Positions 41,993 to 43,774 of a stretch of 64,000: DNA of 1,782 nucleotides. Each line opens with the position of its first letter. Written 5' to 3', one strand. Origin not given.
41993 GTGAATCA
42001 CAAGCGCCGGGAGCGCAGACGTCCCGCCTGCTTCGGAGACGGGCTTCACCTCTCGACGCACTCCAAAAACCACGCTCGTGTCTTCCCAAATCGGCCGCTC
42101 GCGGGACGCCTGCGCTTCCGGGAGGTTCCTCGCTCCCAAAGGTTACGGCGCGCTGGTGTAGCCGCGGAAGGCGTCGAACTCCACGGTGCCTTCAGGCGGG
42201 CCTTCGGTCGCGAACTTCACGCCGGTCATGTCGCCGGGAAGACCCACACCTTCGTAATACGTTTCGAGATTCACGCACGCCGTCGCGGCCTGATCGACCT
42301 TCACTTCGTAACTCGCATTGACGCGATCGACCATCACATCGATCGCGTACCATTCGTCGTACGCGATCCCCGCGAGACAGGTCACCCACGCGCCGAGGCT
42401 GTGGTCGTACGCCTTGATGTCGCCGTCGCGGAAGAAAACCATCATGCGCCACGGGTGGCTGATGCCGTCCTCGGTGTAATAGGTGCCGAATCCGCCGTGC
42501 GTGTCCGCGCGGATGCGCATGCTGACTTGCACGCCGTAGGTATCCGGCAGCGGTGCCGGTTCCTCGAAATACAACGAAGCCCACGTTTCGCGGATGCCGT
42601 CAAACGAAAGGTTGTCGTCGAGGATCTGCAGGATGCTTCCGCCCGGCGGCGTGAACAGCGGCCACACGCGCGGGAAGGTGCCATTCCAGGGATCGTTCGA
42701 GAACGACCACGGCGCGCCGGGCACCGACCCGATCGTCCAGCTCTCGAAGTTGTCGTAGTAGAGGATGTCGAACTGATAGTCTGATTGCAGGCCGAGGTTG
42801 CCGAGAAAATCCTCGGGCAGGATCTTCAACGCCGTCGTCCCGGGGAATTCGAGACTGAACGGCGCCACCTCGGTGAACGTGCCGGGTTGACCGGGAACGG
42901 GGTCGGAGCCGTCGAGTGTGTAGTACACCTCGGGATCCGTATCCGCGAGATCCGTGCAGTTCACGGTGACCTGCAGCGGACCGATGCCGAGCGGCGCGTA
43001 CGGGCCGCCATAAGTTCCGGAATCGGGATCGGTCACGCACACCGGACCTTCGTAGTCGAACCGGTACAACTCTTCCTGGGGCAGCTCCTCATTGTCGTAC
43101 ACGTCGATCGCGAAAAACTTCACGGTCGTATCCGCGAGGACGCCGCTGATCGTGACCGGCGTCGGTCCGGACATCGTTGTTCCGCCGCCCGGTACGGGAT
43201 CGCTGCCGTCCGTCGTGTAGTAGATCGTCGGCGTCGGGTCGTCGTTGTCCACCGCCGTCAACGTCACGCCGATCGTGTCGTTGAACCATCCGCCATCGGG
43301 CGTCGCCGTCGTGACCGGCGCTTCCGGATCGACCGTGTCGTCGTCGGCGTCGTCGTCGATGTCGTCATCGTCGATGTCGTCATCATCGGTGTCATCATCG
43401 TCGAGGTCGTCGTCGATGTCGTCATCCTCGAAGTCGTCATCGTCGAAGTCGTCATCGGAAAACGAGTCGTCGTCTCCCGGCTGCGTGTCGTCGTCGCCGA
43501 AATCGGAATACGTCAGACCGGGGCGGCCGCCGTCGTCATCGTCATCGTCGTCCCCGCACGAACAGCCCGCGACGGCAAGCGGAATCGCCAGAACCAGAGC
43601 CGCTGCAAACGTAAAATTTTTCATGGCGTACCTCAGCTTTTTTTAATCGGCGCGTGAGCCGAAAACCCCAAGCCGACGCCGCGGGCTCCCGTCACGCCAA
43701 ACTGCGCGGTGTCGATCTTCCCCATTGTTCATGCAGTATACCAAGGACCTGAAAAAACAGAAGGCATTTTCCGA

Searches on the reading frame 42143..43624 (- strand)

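Call 53: search_protein_families(library=pfam, proteins=[window:42143-43624:-], max_evalue=0.0001)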
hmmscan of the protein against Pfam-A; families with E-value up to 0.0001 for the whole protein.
window:42143-43624:- (493 aa): 2 families
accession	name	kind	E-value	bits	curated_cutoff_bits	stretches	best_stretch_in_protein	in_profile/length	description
PF13290.12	CHB_HEX_C_1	-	6.9e-12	45.6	22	1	109-175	1-58/67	Chitobiase/beta-hexosaminidase C-terminal domain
PF13287.12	Fn3_assoc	-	3.1e-07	30.8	23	1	127-174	5-46/59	Fn3 associated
